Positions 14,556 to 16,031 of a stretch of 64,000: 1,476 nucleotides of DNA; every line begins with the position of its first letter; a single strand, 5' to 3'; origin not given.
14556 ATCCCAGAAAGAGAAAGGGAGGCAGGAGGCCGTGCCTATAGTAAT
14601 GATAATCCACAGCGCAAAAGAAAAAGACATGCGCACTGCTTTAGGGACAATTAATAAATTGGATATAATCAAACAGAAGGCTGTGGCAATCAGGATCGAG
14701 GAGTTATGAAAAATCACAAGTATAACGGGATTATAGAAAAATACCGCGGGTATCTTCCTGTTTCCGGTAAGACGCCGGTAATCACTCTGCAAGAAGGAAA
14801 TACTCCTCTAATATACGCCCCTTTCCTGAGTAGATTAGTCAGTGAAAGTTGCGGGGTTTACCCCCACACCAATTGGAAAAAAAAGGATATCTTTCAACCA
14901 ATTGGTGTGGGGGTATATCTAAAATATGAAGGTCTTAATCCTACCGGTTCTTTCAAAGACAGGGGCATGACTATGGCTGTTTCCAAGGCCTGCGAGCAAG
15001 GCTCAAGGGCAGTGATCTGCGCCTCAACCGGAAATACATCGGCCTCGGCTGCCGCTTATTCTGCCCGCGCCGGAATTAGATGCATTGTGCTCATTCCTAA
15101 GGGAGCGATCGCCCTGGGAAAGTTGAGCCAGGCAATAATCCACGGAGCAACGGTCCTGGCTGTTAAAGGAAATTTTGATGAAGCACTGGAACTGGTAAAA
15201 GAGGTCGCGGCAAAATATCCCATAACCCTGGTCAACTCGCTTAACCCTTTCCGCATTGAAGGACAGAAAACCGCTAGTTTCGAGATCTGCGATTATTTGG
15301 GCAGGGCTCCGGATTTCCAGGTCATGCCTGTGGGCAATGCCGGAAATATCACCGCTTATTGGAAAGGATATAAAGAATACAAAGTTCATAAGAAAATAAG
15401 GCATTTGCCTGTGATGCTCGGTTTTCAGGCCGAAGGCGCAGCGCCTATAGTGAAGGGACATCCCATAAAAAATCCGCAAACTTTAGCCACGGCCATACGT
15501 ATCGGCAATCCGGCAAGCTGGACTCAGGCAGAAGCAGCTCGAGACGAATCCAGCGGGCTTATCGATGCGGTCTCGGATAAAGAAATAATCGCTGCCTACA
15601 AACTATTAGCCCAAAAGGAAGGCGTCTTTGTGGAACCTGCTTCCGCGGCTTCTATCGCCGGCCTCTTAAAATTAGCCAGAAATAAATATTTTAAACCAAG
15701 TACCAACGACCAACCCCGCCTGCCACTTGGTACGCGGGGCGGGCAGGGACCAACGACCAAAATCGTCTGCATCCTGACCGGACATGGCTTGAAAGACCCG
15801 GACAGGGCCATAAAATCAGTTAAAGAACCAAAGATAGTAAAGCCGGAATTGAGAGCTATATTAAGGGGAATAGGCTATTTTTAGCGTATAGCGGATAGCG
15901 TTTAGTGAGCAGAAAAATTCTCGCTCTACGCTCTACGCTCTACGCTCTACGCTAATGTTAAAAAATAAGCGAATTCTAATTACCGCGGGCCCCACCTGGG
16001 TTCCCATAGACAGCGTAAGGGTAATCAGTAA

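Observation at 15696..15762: Heptamer-repeat in-frame insertion in threonine synthase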

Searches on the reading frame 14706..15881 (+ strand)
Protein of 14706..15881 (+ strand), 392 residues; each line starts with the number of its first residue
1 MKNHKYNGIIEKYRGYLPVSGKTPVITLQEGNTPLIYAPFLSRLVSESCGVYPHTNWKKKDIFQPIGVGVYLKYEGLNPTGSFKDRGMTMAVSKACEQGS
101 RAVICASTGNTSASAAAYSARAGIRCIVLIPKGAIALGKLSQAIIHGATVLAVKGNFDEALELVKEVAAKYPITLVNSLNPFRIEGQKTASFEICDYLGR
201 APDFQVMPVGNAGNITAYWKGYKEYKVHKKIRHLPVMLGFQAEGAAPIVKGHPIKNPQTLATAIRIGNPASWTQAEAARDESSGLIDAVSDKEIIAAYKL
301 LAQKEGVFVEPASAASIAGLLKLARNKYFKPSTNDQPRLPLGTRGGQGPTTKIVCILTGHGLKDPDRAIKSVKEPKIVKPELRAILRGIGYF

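Call 14: search_solved_structures(query=window:14706-15881:+, show_alignments=3)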
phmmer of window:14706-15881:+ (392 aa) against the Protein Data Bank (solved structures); distinct sequences matched with E-value up to 0.001: 73 (the best 60 are shown).
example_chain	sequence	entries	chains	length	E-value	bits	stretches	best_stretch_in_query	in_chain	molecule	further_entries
2zsj_A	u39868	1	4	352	7.3e-138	463.2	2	70-391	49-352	Threonine synthase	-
6cgq_A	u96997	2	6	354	1.7e-117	396.1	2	64-374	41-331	Threonine synthase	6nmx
1uim_A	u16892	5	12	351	5.4e-117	394.5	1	9-390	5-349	Threonine Synthase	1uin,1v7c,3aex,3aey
2d1f_A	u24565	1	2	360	8.5e-117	393.8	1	5-379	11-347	Threonine synthase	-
1e5x_A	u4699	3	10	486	4.6e-47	164.3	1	64-332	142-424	THREONINE SYNTHASE | THREONINE SYNTHASE 1, CHLOROPLASTIC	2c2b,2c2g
4h27_A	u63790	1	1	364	5.6e-19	71.8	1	65-321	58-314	L-serine dehydratase/L-threonine deaminase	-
1p5j_A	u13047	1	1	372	4e-18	69.1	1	65-321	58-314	L-serine dehydratase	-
1pwe_A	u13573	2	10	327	6.8e-18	68.3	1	65-320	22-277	L-serine dehydratase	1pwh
6lut_A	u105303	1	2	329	2.3e-16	63.3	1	64-323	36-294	Probable serine racemase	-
8y1j_A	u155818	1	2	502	2.7e-14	56.4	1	61-325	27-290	L-threonine dehydratase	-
2rkb_A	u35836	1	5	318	3.6e-14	56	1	63-321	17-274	Serine dehydratase-like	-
2gn0_A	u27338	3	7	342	1.6e-12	50.6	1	69-322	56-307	Threonine dehydratase catabolic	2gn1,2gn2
8zkv_A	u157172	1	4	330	3.7e-12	49.4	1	69-323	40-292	L-threonine dehydratase biosynthetic IlvA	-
43cq_A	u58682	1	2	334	3.9e-12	49.3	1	69-323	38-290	L-threonine dehydratase biosynthetic IlvA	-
1tdj_A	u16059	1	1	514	8e-12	48.3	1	68-323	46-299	BIOSYNTHETIC THREONINE DEAMINASE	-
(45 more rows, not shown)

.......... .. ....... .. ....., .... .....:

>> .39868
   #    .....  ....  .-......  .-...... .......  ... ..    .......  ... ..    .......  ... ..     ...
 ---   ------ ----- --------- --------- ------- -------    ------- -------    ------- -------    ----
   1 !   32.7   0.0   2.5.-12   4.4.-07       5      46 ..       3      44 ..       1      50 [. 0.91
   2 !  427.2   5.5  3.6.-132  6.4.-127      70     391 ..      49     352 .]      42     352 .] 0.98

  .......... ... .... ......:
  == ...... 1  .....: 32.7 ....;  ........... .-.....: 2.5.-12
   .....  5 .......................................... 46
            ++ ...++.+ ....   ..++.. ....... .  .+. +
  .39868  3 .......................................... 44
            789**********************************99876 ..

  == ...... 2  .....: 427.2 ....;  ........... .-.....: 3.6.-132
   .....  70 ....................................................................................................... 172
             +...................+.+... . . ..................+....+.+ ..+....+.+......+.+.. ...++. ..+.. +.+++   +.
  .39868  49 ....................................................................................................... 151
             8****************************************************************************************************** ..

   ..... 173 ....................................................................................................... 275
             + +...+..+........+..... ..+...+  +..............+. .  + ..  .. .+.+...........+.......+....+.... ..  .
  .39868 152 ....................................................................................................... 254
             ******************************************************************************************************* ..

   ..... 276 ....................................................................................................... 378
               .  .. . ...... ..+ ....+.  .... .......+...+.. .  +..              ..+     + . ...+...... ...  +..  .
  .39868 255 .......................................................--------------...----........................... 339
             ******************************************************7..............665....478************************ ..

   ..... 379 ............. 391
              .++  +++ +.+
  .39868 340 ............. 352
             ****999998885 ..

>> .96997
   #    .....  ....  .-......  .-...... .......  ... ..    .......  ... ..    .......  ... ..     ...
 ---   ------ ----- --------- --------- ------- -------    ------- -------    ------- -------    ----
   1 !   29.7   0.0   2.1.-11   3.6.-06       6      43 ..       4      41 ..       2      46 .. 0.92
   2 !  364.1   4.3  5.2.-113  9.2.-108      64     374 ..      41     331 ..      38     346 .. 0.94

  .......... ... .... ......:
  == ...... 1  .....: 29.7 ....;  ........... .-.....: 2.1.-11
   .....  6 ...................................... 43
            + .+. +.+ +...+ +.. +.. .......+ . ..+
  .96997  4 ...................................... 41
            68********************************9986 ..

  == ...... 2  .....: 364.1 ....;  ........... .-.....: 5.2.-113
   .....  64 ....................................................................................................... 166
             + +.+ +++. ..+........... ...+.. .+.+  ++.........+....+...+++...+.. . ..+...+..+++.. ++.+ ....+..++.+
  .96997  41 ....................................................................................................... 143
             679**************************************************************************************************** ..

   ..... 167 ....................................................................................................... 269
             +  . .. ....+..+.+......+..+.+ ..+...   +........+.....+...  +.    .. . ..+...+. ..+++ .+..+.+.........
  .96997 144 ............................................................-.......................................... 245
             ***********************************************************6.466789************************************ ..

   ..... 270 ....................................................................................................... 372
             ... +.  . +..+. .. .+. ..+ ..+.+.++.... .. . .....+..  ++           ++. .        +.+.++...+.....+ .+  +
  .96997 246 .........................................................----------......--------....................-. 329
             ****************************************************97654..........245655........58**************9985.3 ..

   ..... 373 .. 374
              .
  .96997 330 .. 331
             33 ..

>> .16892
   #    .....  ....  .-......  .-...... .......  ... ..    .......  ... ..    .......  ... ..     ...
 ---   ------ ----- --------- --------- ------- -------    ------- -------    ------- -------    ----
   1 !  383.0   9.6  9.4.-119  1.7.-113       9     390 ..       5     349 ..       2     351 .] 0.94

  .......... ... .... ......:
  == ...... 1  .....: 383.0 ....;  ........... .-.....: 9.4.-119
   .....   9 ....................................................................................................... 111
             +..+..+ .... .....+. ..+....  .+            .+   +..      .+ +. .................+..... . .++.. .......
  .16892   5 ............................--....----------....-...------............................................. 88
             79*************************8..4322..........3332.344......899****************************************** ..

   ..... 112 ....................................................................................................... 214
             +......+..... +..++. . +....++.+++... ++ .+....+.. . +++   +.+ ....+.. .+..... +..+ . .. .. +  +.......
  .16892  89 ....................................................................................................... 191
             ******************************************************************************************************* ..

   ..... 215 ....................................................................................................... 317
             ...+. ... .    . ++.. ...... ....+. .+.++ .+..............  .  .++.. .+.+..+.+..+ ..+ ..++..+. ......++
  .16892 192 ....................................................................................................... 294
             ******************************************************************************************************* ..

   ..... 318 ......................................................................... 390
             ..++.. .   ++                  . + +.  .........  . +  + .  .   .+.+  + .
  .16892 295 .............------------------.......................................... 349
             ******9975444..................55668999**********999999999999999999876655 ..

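Call 15: find_homologous_proteins(query=window:14706-15881:+)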
Query window:14706-15881:+ (392 aa): 8000 proteins with E <= 0.001 among 8000 candidates; the best 120 are listed.
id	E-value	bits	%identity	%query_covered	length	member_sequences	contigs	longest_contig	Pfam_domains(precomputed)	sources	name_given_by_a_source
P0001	6.7e-261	883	100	100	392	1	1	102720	PF00291.32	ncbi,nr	ncbi:MAG: threonine synthase [Candidatus Omnitrophica bacterium]|nr:threonine synthase [Candidatus O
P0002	1.5e-181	622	78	99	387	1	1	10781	PF00291.32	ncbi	ncbi:MAG: threonine synthase [Candidatus Omnitrophota bacterium]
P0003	6.9e-181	620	77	98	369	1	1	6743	PF00291.32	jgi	jgi:threonine synthase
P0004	3.7e-180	617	75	99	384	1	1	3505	PF00291.32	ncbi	-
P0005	2.2e-178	611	72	99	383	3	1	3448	PF00291.32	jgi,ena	-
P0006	1.8e-177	608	72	99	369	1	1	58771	PF00291.32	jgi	-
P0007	7.2e-177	606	74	98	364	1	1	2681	PF00291.32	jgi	-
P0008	2.6e-176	605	73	98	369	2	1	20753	PF00291.32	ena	-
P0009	3.2e-176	604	73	100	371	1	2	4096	PF00291.32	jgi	-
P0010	3.2e-176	604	73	99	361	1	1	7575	PF00291.32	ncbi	-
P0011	3.9e-176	604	74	98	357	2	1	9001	PF00291.32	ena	-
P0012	5.3e-176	604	73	99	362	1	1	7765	PF00291.32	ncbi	-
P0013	5.6e-176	604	74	99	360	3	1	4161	PF00291.32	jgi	-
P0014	1.1e-175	603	73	98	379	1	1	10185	PF00291.32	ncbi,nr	ncbi:MAG: threonine synthase [Candidatus Omnitrophica bacterium]|nr:threonine synthase [Candidatus O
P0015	1.2e-175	602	72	99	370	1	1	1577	PF00291.32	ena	-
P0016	1.5e-175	602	74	98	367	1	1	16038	PF00291.32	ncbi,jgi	-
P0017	2.6e-175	601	73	100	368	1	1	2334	PF00291.32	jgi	jgi:threonine synthase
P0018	3.1e-175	601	72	99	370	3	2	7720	PF00291.32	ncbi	-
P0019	1.2e-174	599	74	98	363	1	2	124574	PF00291.32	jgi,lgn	jgi:threonine synthase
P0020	1.2e-174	599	74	100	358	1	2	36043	PF00291.32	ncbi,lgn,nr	ncbi:MAG: threonine synthase [Candidatus Omnitrophica bacterium]|nr:threonine synthase [Candidatus O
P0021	1.4e-174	599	71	100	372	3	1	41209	PF00291.32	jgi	-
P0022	1.5e-174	599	73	99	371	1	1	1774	PF00291.32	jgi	-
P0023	1.7e-174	599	72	100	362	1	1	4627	PF00291.32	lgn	-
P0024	3.1e-174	598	74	98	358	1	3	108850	PF00291.32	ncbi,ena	-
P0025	3.3e-174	598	72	100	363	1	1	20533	PF00291.32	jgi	jgi:threonine synthase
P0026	3.7e-174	598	72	99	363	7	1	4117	PF00291.32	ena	-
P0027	4.2e-174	597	75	99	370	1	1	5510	PF00291.32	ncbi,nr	ncbi:MAG: threonine synthase [Candidatus Omnitrophota bacterium]|nr:threonine synthase [Candidatus O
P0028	4.8e-174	597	73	99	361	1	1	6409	PF00291.32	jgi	-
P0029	4.9e-174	597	73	99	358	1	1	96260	PF00291.32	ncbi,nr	ncbi:MAG: threonine synthase [Candidatus Omnitrophica bacterium]|nr:threonine synthase [Candidatus O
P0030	5.1e-174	597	73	99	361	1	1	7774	PF00291.32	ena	-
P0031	7.4e-174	597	72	99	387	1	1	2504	PF00291.32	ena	-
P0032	7.5e-174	597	71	98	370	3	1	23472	PF00291.32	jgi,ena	-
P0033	8.0e-174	596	72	98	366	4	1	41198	PF00291.32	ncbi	-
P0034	8.3e-174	596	72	100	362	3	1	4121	PF00291.32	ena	-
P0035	8.9e-174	596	74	99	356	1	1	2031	PF00291.32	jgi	jgi:threonine synthase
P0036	9.2e-174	596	73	100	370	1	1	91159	PF00291.32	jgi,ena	-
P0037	1.7e-173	595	73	99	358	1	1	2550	PF00291.32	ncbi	-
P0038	2.0e-173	595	73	99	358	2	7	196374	PF00291.32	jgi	jgi:threonine synthase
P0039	2.3e-173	595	72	98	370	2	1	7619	PF00291.32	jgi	jgi:threonine synthase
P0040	2.3e-173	595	73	99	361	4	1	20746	PF00291.32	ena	-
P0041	2.6e-173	595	72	98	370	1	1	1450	PF00291.32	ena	-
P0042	2.8e-173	595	71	99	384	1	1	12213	PF00291.32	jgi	-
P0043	3.3e-173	594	72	99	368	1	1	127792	PF00291.32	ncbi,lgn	-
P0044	4.0e-173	594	70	100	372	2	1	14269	PF00291.32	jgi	-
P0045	4.2e-173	594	73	99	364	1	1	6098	PF00291.32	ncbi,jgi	-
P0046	4.8e-173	594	72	100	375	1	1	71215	PF00291.32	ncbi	ncbi:MAG: threonine synthase [Candidatus Omnitrophota bacterium]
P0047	5.9e-173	594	71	99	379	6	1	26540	PF00291.32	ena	-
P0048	6.0e-173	594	73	98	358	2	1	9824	PF00291.32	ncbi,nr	ncbi:MAG: threonine synthase [Candidatus Omnitrophota bacterium]|nr:threonine synthase [Candidatus O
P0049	6.1e-173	594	72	99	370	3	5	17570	PF00291.32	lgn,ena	-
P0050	6.2e-173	594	73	98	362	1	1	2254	PF00291.32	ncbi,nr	ncbi:MAG: threonine synthase [Candidatus Omnitrophica bacterium]|nr:threonine synthase [Candidatus O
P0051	6.4e-173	593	73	100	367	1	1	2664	PF00291.32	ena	-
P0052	6.7e-173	593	73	100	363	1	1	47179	PF00291.32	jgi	jgi:threonine synthase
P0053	7.6e-173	593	71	100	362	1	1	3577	PF00291.32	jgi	jgi:threonine synthase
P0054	8.8e-173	593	71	99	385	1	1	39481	PF00291.32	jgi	jgi:threonine synthase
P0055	1.3e-172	592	73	99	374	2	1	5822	PF00291.32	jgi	jgi:threonine synthase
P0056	1.4e-172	592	70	100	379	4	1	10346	PF00291.32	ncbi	ncbi:MAG: threonine synthase [Candidatus Omnitrophota bacterium]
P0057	1.6e-172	592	71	98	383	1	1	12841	PF00291.32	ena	-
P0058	2.2e-172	592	71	99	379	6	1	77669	PF00291.32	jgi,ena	-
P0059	3.0e-172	591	71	100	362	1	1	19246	PF00291.32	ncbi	ncbi:MAG: threonine synthase [Candidatus Omnitrophota bacterium]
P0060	3.2e-172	591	71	100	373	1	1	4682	PF00291.32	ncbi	-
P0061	3.5e-172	591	73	99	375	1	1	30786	PF00291.32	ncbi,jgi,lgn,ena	ncbi:MAG: threonine synthase [Candidatus Omnitrophota bacterium]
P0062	3.9e-172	591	73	98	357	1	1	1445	PF00291.32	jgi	-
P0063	4.0e-172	591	72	99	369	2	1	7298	PF00291.32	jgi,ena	-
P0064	5.3e-172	590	72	100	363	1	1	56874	PF00291.32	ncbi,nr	ncbi:MAG: threonine synthase [Candidatus Omnitrophica bacterium]|nr:threonine synthase [Candidatus O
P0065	6.6e-172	590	73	98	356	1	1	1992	PF00291.32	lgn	-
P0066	7.0e-172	590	71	100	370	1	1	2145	PF00291.32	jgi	jgi:threonine synthase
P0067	7.4e-172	590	71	99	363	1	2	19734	PF00291.32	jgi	jgi:threonine synthase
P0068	9.7e-172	590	71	99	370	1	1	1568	PF00291.32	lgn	-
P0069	1.0e-171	590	73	99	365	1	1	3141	PF00291.32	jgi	-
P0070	1.1e-171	589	73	98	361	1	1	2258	PF00291.32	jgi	jgi:threonine synthase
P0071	1.1e-171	589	74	98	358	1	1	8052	PF00291.32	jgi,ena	jgi:threonine synthase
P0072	1.3e-171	589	73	100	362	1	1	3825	PF00291.32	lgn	-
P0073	1.4e-171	589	72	100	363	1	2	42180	PF00291.32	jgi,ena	-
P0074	1.7e-171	589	72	99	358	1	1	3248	PF00291.32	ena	-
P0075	1.7e-171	589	73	100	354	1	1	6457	PF00291.32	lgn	-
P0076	2.0e-171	589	74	99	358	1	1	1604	PF00291.32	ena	-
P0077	2.4e-171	588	72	98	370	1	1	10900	PF00291.32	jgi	-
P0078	2.4e-171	588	72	99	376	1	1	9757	PF00291.32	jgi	jgi:threonine synthase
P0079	2.5e-171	588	73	100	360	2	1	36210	PF00291.32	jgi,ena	-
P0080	2.7e-171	588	71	99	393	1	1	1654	PF00291.32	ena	-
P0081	2.7e-171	588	71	100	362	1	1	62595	PF00291.32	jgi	jgi:threonine synthase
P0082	3.0e-171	588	73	98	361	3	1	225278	PF00291.32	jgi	-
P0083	3.8e-171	588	73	99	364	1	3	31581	PF00291.32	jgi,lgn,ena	jgi:threonine synthase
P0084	3.9e-171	588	71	98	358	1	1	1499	PF00291.32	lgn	-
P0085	4.2e-171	587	72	98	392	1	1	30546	PF00291.32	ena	-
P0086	4.4e-171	587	72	98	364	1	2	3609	PF00291.32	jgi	jgi:threonine synthase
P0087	4.4e-171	587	70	99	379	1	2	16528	PF00291.32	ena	-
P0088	4.5e-171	587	71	99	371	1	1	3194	PF00291.32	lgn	-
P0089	4.6e-171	587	74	100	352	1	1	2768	PF00291.32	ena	-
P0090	6.0e-171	587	70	99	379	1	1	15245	PF00291.32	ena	-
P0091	6.9e-171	587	73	98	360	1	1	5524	PF00291.32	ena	-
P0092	7.7e-171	587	73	99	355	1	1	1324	PF00291.32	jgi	jgi:threonine synthase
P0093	8.3e-171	587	72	99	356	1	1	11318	PF00291.32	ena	-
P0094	8.8e-171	586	73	99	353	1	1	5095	PF00291.32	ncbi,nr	ncbi:MAG: threonine synthase [Candidatus Omnitrophica bacterium]|nr:threonine synthase [Candidatus O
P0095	1.0e-170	586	70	99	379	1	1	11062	PF00291.32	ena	-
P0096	1.1e-170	586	70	100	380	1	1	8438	PF00291.32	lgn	-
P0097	1.2e-170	586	72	99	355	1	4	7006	PF00291.32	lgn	-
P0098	1.9e-170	585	73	98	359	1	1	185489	PF00291.32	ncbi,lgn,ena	-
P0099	2.2e-170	585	73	99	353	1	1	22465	PF00291.32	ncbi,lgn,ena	ncbi:MAG: threonine synthase [Candidatus Omnitrophota bacterium]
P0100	2.2e-170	585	72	98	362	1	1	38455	PF00291.32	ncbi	ncbi:MAG: threonine synthase [Candidatus Omnitrophota bacterium]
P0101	2.3e-170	585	73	99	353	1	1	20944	PF00291.32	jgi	-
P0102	2.6e-170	585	73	98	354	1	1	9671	PF00291.32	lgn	-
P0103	3.3e-170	585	73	100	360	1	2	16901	PF00291.32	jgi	jgi:threonine synthase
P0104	3.4e-170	584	72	100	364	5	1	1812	PF00291.32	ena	-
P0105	4.0e-170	584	71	100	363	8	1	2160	PF00291.32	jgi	-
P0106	4.1e-170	584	72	98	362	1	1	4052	PF00291.32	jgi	-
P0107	4.1e-170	584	72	98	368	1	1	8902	PF00291.32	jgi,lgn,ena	-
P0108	4.3e-170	584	72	98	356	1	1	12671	PF00291.32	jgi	jgi:threonine synthase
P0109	4.5e-170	584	71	98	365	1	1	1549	PF00291.32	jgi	-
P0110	4.6e-170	584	72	98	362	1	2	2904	PF00291.32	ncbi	ncbi:MAG: threonine synthase [bacterium]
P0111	4.7e-170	584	71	99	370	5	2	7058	PF00291.32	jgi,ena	-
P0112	5.3e-170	584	70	100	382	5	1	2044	PF00291.32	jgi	-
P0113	5.5e-170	584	73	99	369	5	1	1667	PF00291.32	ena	-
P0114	5.5e-170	584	70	99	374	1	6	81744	PF00291.32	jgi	jgi:threonine synthase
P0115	6.5e-170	584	74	98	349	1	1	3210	PF00291.32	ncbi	-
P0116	6.7e-170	584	73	98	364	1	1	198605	PF00291.32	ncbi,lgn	-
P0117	9.0e-170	583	71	99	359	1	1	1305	PF00291.32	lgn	-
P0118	9.0e-170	583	70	100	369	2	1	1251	PF00291.32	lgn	-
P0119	9.2e-170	583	72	99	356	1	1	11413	PF00291.32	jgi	jgi:threonine synthase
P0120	9.4e-170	583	71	100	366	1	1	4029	PF00291.32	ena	-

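Call 19: find_encoding_contigs(protein=P0029, flank=10000, max_places=2)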
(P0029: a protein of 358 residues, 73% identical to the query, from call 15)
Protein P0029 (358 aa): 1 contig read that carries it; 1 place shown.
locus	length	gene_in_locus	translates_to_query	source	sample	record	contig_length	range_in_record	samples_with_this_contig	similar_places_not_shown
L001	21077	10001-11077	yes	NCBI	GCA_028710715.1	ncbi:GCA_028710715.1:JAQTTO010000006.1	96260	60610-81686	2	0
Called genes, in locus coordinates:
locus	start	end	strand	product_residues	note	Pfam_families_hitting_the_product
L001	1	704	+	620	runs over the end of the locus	PF06480:FtsH_ext (weak), PF06068:TIP49 (faint), PF00004:AAA, PF07728:AAA_5 (weak), PF17862:AAA_lid_3, PF01434:Peptidase_M41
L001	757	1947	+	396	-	PF00809:Pterin_bind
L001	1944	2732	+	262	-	PF02457:DAC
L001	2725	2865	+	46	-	-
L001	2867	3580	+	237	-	PF03740:PdxJ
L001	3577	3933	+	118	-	PF01648:ACPS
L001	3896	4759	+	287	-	PF01256:Carb_kinase, PF02110:HK, PF08543:Phos_pyr_kin (weak)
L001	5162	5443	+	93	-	PF01541:GIY-YIG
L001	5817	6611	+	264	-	PF00303:Thymidylat_synt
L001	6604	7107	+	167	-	PF07238:PilZ (weak)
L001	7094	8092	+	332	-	PF01210:NAD_Gly3P_dh_N, PF07479:NAD_Gly3P_dh_C, PF20618:GPD_NAD_C_bact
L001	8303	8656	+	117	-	PF07238:PilZ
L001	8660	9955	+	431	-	PF03447:NAD_binding_3, PF00742:Homoserine_dh, PF01842:ACT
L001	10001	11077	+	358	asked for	PF00291:PALP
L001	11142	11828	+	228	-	PF04127:DFP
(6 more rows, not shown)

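Call 20: find_encoding_contigs(protein=P0016, flank=10000, max_places=2)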
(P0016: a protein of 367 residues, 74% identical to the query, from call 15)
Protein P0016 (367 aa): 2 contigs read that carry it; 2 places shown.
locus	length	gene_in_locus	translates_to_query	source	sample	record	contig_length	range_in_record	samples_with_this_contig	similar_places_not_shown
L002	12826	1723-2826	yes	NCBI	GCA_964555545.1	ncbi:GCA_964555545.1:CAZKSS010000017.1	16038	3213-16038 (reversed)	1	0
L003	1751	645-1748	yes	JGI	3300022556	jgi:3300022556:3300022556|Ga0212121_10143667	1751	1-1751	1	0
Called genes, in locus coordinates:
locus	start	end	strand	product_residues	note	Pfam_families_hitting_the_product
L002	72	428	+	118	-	PF07238:PilZ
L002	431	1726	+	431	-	PF03447:NAD_binding_3, PF00742:Homoserine_dh, PF01842:ACT, PF22629:ACT_AHAS_ss (weak)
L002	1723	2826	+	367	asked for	PF00291:PALP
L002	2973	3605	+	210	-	PF04127:DFP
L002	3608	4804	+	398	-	PF01676:Metalloenzyme, PF10143:PhosphMutase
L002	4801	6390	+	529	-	PF02554:CstA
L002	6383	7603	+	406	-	PF00696:AA_kinase, PF01842:ACT, PF22468:ACT_9, PF13840:ACT_7, PF01842:ACT (weak), PF22468:ACT_9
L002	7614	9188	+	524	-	PF00682:HMGL-like, PF22617:HCS_D2, PF08502:LeuA_dimer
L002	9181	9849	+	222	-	-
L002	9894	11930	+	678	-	PF00133:tRNA-synt_1, PF13603:tRNA-synt_1_2, PF09334:tRNA-synt_1g, PF08264:Anticodon_1, PF10458:Val_tRNA-synt_C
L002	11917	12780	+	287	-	PF02749:QRPTase_N, PF01729:QRPTase_C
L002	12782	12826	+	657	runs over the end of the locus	PF00270:DEAD (faint), PF04851:ResIII, PF17757:UvrB_inter, PF27431:UvrB_3rd, PF00271:Helicase_C, PF12344:UvrB, PF02151:UVR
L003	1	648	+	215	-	PF00742:Homoserine_dh, PF01842:ACT, PF22629:ACT_AHAS_ss (weak)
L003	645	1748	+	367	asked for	PF00291:PALP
